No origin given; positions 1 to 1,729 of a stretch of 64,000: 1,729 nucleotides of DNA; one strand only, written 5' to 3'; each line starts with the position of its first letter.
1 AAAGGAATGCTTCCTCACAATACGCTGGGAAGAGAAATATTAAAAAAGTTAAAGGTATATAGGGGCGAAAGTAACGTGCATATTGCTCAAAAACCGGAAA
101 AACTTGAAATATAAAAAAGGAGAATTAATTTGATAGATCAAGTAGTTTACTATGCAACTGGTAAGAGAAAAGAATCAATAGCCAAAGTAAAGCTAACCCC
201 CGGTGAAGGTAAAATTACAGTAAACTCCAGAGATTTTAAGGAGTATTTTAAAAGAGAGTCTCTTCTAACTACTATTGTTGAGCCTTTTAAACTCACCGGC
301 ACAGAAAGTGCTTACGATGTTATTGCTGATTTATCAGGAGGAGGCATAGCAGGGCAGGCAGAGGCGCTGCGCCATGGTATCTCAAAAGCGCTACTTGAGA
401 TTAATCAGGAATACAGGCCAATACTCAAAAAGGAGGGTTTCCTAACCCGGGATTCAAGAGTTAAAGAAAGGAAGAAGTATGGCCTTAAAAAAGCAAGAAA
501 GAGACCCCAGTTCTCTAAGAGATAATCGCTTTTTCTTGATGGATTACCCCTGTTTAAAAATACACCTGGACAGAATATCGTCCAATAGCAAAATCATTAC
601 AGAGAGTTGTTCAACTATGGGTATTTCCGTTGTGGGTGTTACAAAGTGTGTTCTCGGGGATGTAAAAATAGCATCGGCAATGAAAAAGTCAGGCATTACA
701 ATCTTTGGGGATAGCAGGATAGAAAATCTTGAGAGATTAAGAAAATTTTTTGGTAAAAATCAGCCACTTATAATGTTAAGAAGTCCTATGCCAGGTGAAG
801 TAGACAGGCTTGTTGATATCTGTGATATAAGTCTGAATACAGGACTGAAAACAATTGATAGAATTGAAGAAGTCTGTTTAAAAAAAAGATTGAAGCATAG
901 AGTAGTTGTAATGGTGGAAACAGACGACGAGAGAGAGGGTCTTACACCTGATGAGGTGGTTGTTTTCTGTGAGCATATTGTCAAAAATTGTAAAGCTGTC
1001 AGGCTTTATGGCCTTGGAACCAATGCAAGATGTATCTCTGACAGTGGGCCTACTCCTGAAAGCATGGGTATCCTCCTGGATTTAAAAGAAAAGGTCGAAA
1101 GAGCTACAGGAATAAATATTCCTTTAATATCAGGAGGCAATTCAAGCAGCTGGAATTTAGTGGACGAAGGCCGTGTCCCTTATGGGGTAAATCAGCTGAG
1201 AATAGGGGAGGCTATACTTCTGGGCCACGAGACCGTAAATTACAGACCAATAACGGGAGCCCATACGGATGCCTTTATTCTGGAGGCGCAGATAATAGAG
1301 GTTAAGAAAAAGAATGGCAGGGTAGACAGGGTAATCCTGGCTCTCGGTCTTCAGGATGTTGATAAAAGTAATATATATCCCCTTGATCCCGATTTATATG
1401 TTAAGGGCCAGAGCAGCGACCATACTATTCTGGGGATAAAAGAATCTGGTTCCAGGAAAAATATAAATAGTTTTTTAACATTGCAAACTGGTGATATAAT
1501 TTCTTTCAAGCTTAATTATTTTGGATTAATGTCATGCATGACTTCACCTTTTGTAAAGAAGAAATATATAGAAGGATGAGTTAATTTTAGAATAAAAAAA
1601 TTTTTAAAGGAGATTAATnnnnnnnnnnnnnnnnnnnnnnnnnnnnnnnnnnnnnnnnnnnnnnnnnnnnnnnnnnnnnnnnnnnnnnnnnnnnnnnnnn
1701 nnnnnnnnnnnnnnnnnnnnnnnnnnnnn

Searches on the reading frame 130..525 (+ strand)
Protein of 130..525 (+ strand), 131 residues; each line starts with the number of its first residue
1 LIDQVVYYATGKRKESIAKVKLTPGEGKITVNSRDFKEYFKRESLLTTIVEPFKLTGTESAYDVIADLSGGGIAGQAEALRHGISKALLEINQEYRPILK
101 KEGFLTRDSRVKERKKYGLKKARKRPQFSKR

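Call 81: find_encoding_contigs(protein=window:130-525:+, flank=10000, max_places=2)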
Protein window:130-525:+ (131 aa): no gene with exactly this product is on record in the collection.

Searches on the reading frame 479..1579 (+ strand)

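Call 3: search_protein_families(library=pfam, proteins=[window:479-1579:+], max_evalue=0.1)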
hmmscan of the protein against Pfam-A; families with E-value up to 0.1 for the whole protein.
window:479-1579:+ (366 aa): 1 family
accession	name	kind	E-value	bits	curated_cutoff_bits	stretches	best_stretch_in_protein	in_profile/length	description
PF01168.26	Ala_racemase_N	-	4.6e-20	72.7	24.1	1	28-246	1-215/220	Alanine racemase, N-terminal domain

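Call 4: search_protein_families(library=ncbifam, proteins=[window:479-1579:+], max_evalue=0.1)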
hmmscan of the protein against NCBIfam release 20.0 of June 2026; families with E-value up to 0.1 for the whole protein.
window:479-1579:+ (366 aa): 2 families
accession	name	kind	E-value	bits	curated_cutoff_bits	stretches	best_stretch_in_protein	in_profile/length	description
NF040742.1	racem_Orr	exception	1.9e-88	296.9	480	2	23-279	1-254/351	ornithine racemase Orr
TIGR00492.1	alr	equivalog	1.6e-06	27.3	168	1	56-254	37-229/369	alanine racemase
